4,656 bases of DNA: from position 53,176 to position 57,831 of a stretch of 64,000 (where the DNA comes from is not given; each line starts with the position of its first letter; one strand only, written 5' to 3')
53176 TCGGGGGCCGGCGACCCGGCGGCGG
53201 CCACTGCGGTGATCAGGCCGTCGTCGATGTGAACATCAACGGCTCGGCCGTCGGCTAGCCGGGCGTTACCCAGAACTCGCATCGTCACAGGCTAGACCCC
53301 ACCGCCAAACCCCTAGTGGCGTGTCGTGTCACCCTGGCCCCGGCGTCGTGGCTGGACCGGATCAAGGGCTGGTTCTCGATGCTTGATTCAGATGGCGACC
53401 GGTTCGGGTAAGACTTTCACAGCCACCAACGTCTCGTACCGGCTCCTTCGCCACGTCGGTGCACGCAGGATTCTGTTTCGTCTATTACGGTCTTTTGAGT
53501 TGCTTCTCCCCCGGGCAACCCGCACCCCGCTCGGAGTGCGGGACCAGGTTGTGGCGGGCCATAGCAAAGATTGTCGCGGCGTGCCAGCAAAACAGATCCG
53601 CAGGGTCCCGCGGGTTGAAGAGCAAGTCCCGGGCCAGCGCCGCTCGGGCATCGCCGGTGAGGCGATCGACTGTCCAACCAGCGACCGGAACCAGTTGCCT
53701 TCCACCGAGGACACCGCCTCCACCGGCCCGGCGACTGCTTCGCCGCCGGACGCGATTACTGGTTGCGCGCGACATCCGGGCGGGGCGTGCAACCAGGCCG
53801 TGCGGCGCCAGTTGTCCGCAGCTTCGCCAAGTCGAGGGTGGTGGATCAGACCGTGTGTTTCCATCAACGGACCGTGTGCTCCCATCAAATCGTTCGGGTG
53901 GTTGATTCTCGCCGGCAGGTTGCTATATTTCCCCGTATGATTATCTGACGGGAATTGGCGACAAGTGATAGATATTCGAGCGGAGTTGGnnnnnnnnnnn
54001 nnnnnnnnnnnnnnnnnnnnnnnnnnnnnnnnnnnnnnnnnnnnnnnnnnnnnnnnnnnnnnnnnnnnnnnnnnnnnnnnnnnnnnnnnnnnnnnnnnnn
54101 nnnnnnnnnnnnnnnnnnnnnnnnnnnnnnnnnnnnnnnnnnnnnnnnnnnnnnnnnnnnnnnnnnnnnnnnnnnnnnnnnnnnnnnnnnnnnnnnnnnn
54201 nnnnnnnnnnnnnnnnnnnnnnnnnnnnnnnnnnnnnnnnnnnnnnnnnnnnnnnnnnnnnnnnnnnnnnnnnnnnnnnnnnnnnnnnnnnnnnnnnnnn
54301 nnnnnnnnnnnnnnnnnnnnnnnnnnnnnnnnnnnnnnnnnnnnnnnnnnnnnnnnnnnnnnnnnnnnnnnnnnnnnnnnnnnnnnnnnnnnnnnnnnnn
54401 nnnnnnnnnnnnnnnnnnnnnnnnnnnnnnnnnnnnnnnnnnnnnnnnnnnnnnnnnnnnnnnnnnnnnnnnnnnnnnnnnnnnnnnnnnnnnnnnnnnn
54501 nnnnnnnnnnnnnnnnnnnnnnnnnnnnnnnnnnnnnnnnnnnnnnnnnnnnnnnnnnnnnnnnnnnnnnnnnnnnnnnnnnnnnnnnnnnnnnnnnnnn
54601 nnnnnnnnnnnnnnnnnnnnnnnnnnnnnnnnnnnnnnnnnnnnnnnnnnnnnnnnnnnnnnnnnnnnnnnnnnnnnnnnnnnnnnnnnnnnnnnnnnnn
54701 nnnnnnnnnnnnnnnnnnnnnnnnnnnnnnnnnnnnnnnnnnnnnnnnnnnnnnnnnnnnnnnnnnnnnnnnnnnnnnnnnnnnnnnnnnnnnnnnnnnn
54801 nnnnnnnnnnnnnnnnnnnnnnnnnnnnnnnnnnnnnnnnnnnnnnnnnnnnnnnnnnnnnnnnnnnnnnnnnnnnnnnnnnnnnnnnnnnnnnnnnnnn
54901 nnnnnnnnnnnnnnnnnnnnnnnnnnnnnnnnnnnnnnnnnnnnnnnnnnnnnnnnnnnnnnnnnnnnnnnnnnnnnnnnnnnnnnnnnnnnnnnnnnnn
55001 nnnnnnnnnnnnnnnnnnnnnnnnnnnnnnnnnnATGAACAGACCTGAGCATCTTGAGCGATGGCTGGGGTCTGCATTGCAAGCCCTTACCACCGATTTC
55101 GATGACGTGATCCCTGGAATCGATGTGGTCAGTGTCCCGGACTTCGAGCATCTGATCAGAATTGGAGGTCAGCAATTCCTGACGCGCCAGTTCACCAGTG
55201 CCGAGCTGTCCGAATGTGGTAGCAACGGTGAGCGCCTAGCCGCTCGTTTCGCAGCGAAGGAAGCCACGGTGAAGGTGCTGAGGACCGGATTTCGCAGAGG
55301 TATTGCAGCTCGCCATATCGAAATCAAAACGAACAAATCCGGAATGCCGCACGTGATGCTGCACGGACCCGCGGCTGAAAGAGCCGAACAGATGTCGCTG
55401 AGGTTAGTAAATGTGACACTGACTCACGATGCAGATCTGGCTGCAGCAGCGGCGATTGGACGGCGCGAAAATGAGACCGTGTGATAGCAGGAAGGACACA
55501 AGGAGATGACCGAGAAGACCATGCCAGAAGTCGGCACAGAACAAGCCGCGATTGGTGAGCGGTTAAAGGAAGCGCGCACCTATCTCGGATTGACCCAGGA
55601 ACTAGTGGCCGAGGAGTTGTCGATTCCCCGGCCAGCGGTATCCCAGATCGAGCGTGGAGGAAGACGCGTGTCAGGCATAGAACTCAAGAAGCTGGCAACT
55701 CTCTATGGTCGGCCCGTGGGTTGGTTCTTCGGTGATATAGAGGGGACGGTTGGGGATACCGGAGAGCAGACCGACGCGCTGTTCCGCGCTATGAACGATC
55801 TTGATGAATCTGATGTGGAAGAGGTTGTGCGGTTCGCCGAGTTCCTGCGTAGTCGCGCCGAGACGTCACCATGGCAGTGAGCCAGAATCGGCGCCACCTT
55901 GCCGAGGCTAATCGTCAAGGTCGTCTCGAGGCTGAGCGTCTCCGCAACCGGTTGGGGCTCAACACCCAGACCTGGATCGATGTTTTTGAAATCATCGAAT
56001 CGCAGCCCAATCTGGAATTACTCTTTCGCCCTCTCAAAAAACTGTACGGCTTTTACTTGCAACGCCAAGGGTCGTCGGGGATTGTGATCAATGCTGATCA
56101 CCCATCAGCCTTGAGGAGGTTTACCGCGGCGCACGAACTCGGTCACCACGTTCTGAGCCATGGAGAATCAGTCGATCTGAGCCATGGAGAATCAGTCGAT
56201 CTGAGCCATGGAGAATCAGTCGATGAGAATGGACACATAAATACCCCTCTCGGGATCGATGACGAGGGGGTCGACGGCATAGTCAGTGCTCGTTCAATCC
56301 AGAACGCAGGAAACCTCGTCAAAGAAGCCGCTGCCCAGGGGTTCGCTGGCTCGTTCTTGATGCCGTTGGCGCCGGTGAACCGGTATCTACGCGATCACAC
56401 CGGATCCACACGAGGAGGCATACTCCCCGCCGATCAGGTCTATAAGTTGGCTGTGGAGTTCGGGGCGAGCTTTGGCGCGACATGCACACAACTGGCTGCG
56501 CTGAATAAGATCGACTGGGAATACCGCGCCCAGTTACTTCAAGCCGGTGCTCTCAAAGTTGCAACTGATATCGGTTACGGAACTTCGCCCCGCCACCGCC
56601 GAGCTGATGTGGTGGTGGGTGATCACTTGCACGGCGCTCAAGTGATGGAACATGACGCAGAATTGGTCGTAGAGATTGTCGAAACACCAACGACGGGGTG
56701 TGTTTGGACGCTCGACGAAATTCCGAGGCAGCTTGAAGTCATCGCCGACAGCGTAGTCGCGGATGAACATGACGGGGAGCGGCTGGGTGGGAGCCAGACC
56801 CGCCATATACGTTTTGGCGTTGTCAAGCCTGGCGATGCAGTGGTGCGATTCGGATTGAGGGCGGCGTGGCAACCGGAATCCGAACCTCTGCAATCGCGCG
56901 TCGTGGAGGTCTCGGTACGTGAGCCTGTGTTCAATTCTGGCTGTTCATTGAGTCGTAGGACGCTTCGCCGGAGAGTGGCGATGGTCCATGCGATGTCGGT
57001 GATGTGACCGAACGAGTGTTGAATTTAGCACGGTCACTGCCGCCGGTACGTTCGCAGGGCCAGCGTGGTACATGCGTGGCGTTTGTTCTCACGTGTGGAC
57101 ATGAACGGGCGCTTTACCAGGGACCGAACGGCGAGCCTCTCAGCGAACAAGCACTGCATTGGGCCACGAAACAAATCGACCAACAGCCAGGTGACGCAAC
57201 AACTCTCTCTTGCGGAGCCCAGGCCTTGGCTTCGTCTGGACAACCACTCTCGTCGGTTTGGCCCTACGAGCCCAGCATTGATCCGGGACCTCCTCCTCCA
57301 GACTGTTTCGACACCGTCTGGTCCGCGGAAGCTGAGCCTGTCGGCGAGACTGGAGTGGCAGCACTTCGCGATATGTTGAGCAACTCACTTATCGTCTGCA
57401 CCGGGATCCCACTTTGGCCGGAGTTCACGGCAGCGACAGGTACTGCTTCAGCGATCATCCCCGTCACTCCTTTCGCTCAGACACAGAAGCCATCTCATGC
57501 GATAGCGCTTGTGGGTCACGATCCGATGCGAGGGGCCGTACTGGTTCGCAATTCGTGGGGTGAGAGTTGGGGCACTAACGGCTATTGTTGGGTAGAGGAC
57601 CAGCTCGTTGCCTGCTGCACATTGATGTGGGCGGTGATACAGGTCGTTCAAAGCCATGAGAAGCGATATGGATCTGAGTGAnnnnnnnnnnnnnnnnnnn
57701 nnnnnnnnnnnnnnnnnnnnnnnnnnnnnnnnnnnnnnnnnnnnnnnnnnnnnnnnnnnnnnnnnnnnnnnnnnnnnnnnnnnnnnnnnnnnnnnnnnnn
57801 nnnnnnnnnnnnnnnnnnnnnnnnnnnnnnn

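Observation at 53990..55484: Dedicated carrier protein + PPTase bracketing a thymidylate-synthase-fold enzyme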

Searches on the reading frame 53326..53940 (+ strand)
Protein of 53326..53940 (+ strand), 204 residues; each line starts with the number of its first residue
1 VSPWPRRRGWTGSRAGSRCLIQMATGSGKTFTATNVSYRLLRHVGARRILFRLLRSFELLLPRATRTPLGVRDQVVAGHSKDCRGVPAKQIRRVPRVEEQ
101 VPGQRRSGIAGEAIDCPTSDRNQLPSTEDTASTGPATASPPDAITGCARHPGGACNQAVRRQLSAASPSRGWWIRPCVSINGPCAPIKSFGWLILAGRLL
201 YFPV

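Call 3: search_protein_families(library=pfam, proteins=[window:53326-53940:+], max_evalue=0.1)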
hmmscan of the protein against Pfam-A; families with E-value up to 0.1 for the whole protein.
window:53326-53940:+ (204 aa): 1 family
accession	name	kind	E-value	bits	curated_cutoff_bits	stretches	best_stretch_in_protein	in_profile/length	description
PF04851.21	ResIII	-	3.9e-06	27.3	22.5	1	17-51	24-58/164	Type III restriction enzyme, res subunit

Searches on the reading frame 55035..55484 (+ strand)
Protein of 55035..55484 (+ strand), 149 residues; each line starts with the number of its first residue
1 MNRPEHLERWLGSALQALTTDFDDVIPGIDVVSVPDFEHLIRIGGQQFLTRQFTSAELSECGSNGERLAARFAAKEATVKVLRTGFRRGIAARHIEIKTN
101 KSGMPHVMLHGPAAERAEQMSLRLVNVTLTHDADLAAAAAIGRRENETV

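Call 3: search_protein_families(library=pfam, proteins=[window:55035-55484:+], max_evalue=0.1)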
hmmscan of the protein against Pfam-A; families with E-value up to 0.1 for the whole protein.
window:55035-55484:+ (149 aa): 2 families
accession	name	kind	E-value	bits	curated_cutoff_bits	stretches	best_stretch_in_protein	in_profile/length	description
PF01648.25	ACPS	-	2.3e-12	47.4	25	1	28-121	3-100/111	4'-phosphopantetheinyl transferase superfamily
PF00411.24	Ribosomal_S11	-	0.026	15.4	25.1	1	59-104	30-75/110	Ribosomal protein S11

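Call 4: search_protein_families(library=padloc, proteins=[window:55035-55484:+], max_evalue=0.1)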
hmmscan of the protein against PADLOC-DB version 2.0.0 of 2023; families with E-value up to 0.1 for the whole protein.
window:55035-55484:+ (149 aa): 0 families

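Call 42: search_protein_families(library=phrogs, proteins=[window:55035-55484:+], max_evalue=0.01)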
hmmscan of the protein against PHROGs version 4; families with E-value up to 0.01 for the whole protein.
window:55035-55484:+ (149 aa): 0 families

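Call 43: search_protein_families(library=ncbifam, proteins=[window:55035-55484:+], max_evalue=0.01)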
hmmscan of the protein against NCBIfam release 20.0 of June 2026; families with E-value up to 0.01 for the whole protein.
window:55035-55484:+ (149 aa): 10 families
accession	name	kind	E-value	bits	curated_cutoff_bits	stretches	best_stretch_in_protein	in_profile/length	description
NF011251.0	PRK14657.1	equivalog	1.6e-24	86.3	165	1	28-141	6-120/123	holo-[acyl-carrier-protein] synthase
NF011254.0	PRK14660.1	equivalog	8.6e-24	83.9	195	1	28-141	6-122/125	holo-[acyl-carrier-protein] synthase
NF011250.0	PRK14656.1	equivalog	2.1e-21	76.3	175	1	28-141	6-122/126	holo-[acyl-carrier-protein] synthase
TIGR00556.1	pantethn_trn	domain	4.7e-21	75.2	45.35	1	28-144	6-127/128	phosphopantetheine--protein transferase domain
NF000832.0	PRK00070.3-2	equivalog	8.1e-20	71.3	107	1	28-141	6-113/116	holo-ACP synthase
TIGR00516.1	acpS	equivalog_domain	3.3e-19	69.4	59.8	1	28-144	6-122/125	holo-ACP synthase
NF000831.0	PRK00070.3-1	equivalog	6.9e-17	61.6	124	1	28-141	7-126/130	holo-ACP synthase AcpS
NF011253.0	PRK14659.1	equivalog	1.3e-15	58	156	1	28-122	6-106/123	holo-[acyl-carrier-protein] synthase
NF011257.0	PRK14663.1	equivalog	1.1e-12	48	186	1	28-143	4-118/123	holo-[acyl-carrier-protein] synthase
NF011256.0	PRK14662.1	equivalog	6.9e-08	32.9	150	1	28-141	6-116/123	4'-phosphopantetheinyl transferase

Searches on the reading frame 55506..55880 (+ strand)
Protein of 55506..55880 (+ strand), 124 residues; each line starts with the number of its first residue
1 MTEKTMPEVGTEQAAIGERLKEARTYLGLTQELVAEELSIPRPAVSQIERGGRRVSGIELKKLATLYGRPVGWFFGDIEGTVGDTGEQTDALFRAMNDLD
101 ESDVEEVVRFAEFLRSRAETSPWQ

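Call 3: search_protein_families(library=pfam, proteins=[window:55506-55880:+], max_evalue=0.1)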
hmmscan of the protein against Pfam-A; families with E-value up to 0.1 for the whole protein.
window:55506-55880:+ (124 aa): 6 families
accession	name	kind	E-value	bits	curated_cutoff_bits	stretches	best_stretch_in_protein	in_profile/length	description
PF01381.28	HTH_3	-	3.4e-13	49.9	23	1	20-74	1-55/55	Helix-turn-helix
PF13560.12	HTH_31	-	1.6e-10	41.5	27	1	16-70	2-57/64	Helix-turn-helix domain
PF12844.13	HTH_19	-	4.8e-05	23.6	30.2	1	17-70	1-54/64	Helix-turn-helix domain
PF04545.22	Sigma70_r4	-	0.00012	21.9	24.1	1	24-53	16-45/50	Sigma-70, region 4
PF13413.12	HTH_25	-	0.00073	19.8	24.6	1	19-51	1-33/62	Helix-turn-helix domain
PF13744.12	HTH_37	-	0.0023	18.1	27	1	16-66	19-67/80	Helix-turn-helix domain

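Call 4: search_protein_families(library=padloc, proteins=[window:55506-55880:+], max_evalue=0.1)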
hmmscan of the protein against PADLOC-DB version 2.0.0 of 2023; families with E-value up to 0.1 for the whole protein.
window:55506-55880:+ (124 aa): 19 families
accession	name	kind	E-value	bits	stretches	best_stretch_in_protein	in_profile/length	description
PDLC03952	RmrA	-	1.1e-10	38.9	1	12-96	19-100/395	-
PDLC04142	capH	-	5.2e-10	38.3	1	14-115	5-99/103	capH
PDLC02926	HTH_VI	-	1.6e-09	35.9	1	16-74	2-60/92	-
PDLC03947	RmrA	-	3.8e-09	33.8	1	11-96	7-88/383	-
PDLC03953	RmrA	-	5.4e-09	33.7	1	13-78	3-68/373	-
PDLC03944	RmrA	-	3.6e-08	30.9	1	15-102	6-89/384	-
PDLC03664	Control_protein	-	9.6e-08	30.4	1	16-65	14-63/74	control protein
PDLC03949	RmrA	-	3.2e-07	27.5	1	18-105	5-88/363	-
PDLC03948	RmrA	-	7.4e-07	26.4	1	16-100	9-90/397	-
PDLC03955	RmrA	-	6.8e-06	23.5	1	17-113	22-114/371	-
PDLC03951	RmrA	-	1.7e-05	22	1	17-97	10-85/400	-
PDLC03954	RmrA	-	2.5e-05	21.4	1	17-101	12-92/380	-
PDLC03665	Control_protein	-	3.9e-05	21.8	1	16-65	9-59/77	control protein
PDLC03946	RmrA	-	0.0013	15.6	1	18-80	5-67/357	-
PDLC04775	PDC-M69A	-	0.0035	15.8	1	14-68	6-60/113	-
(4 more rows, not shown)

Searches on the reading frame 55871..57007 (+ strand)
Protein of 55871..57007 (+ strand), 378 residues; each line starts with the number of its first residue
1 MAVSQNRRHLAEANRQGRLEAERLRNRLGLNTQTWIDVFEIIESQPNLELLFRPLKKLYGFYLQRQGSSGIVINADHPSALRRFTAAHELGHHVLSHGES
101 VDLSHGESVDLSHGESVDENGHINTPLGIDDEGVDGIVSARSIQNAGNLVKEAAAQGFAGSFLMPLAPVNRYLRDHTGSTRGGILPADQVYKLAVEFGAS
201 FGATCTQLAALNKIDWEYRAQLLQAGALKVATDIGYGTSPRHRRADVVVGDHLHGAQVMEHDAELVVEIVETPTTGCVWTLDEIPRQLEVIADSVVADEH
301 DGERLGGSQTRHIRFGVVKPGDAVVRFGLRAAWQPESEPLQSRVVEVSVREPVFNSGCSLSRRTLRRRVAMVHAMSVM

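Call 3: search_protein_families(library=pfam, proteins=[window:55871-57007:+], max_evalue=0.1)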
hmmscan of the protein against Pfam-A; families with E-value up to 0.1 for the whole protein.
window:55871-57007:+ (378 aa): 2 families
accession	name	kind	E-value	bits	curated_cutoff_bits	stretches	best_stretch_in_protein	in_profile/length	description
PF06114.19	Peptidase_M78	-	1.3e-11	44.9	22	1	56-99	16-59/123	IrrE N-terminal-like domain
PF09394.16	Inhibitor_I42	-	5.1e-11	43.1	27.2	1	263-343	6-87/91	Chagasin family peptidase inhibitor I42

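Call 4: search_protein_families(library=padloc, proteins=[window:55871-57007:+], max_evalue=0.1)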
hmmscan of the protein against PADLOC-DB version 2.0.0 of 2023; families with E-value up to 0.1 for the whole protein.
window:55871-57007:+ (378 aa): 15 families
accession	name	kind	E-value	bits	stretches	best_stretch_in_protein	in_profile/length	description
PDLC04141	capP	-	2.2e-15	54.8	1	18-213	6-155/242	capP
PDLC03949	RmrA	-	1.4e-07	28.7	2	21-100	127-207/363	-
PDLC04776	PDC-M69B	-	6.5e-07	27.3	1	37-110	36-109/272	-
PDLC03946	RmrA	-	3.7e-05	20.6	1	15-99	122-208/357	-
PDLC03954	RmrA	-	7e-05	19.9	1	71-99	196-224/380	-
PDLC03948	RmrA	-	0.00013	19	1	66-96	190-221/397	-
PDLC03944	RmrA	-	0.00021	18.5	1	70-104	186-220/384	-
PDLC03952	RmrA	-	0.0003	17.8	1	21-97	157-235/395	-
PDLC03953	RmrA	-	0.00039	17.7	1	82-96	208-222/373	-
PDLC03951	RmrA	-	0.00066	16.7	1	71-96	193-219/400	-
PDLC03945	RmrA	-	0.0021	15.3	1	65-98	190-224/394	-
PDLC03947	RmrA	-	0.0045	13.9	1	70-97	195-223/383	-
PDLC03950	RmrA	-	0.0081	13.2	1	22-97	135-211/369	-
PDLC03955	RmrA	-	0.024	11.9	0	23-97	153-229/371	-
PDLC03943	RmrA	-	0.027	11.6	0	71-100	180-210/370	-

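Call 43: search_protein_families(library=ncbifam, proteins=[window:55871-57007:+], max_evalue=0.01)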
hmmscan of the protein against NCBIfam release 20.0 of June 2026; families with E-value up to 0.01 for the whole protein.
window:55871-57007:+ (378 aa): 1 family
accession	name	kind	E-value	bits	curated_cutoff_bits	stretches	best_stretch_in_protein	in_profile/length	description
NF052239.1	antitox_spr1629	equivalog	0.0014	17.8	335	0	66-106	191-230/377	spr1629 family repressor/antitoxin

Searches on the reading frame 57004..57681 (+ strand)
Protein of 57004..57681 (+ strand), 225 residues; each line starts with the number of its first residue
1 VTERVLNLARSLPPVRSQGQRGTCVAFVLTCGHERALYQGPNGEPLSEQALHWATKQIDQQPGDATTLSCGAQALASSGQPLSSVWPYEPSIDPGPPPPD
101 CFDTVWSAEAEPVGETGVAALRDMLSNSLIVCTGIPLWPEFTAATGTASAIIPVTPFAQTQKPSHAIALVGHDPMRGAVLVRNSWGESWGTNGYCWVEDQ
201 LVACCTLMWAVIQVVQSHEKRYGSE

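Call 3: search_protein_families(library=pfam, proteins=[window:57004-57681:+], max_evalue=0.1)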
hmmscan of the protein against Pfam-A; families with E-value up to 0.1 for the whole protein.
window:57004-57681:+ (225 aa): 1 family
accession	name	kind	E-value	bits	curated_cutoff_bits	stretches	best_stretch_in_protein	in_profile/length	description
PF00112.29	Peptidase_C1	-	1.5e-08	35.4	20.7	1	160-205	163-210/220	Papain family cysteine protease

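Call 4: search_protein_families(library=padloc, proteins=[window:57004-57681:+], max_evalue=0.1)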
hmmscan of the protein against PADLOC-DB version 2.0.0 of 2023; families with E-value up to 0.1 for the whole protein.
window:57004-57681:+ (225 aa): 0 families

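Call 42: search_protein_families(library=phrogs, proteins=[window:57004-57681:+], max_evalue=0.01)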
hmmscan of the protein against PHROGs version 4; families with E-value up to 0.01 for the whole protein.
window:57004-57681:+ (225 aa): 1 family
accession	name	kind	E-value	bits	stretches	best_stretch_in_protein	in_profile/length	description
phrog_16701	-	other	3.2e-06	27.7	1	164-197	178-211/234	peptidase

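Call 43: search_protein_families(library=ncbifam, proteins=[window:57004-57681:+], max_evalue=0.01)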
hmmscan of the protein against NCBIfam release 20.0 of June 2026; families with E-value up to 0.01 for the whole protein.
window:57004-57681:+ (225 aa): 0 families
